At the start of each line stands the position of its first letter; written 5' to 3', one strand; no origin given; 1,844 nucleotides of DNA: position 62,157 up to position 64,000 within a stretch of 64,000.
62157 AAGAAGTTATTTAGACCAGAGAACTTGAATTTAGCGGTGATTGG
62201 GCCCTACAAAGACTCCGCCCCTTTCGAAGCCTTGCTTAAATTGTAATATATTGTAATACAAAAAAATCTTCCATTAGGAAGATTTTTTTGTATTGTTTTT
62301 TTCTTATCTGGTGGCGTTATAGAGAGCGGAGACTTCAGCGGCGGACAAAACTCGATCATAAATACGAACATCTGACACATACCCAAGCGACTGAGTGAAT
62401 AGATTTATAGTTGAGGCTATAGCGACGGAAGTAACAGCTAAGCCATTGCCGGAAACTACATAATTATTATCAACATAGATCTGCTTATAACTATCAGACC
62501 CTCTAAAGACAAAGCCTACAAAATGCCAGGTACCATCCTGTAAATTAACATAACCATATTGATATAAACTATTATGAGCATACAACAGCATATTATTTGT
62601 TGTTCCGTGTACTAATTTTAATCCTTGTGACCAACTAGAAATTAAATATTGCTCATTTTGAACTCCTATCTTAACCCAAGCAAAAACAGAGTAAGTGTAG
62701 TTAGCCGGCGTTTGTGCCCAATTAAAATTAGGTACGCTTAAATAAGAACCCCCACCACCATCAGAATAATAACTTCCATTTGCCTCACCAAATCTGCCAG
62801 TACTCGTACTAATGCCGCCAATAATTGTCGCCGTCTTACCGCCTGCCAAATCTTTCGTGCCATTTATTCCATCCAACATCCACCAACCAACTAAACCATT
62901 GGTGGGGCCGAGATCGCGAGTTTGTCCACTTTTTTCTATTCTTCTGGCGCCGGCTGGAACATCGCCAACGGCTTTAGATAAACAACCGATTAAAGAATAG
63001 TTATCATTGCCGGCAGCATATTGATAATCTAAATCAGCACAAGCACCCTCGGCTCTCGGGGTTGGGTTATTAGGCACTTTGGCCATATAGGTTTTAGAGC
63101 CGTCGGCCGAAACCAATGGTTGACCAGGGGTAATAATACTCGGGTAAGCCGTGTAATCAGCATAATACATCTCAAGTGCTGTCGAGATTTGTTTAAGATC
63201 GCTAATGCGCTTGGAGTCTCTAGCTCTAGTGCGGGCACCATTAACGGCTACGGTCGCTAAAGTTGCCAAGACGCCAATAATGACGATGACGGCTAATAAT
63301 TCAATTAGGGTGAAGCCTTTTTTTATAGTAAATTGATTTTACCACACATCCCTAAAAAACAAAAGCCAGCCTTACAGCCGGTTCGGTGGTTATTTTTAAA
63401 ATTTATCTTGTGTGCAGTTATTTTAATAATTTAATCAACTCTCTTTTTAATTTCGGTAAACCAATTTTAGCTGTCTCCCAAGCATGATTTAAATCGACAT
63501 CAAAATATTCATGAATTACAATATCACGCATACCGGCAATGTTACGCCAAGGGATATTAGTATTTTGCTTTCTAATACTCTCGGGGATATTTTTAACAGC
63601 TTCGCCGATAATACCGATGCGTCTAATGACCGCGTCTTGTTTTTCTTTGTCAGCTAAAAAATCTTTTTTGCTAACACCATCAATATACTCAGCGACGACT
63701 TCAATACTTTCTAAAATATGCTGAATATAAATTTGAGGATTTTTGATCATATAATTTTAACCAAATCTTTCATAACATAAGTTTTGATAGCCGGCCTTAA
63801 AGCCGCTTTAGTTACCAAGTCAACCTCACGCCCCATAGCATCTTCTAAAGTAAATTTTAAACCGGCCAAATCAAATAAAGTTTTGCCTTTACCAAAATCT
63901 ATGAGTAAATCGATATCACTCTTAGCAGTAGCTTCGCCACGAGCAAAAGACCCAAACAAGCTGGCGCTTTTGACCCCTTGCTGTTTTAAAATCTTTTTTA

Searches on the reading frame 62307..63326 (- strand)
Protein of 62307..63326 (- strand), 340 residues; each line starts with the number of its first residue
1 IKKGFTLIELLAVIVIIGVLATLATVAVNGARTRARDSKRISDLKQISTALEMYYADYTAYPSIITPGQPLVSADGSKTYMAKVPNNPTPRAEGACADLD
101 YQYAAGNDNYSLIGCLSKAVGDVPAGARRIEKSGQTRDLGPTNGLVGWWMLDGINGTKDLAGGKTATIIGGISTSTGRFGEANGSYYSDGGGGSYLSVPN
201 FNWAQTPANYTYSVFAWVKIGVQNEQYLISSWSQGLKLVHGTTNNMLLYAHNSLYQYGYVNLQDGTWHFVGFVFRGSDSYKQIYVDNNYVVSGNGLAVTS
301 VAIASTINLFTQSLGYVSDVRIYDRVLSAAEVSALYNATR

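Call 8: search_protein_families(library=pfam, proteins=[window:62307-63326:-], max_evalue=0.01)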
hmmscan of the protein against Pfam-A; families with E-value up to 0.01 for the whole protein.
seq(340 aa): 2 families
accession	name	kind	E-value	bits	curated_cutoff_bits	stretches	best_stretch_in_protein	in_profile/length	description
PF13385.13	Laminin_G_3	-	4e-10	40.5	27.6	1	191-333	2-151/151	Concanavalin A-like lectin/glucanases superfamily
PF07963.17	N_methyl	-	5.8e-07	29.3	21.2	1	2-24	4-26/27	Prokaryotic N-terminal methylation motif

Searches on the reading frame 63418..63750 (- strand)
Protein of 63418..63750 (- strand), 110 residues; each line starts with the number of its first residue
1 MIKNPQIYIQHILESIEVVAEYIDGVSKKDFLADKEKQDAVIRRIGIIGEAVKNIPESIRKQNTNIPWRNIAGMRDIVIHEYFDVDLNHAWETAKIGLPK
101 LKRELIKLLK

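Call 8: search_protein_families(library=pfam, proteins=[window:63418-63750:-], max_evalue=0.01)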
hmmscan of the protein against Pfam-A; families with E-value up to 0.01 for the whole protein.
window:63418-63750:- (110 aa): 1 family
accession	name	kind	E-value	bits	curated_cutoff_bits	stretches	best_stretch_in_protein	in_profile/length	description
PF01934.22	HepT-like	-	9.6e-28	96.7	23.5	1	12-106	1-118/120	Ribonuclease HepT-like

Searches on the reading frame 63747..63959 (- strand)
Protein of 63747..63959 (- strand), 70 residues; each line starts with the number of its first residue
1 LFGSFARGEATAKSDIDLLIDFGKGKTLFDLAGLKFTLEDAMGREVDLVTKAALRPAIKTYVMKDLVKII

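Call 8: search_protein_families(library=pfam, proteins=[window:63747-63959:-], max_evalue=0.01)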
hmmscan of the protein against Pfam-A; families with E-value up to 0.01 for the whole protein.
window:63747-63959:- (70 aa): 2 families
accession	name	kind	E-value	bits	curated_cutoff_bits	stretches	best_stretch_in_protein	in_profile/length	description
PF01909.29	NTP_transf_2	-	1.2e-13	51.7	21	1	1-68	19-92/93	Nucleotidyltransferase domain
PF18765.7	Polbeta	-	9.4e-10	39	26.9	1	2-64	19-82/93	Polymerase beta, Nucleotidyltransferase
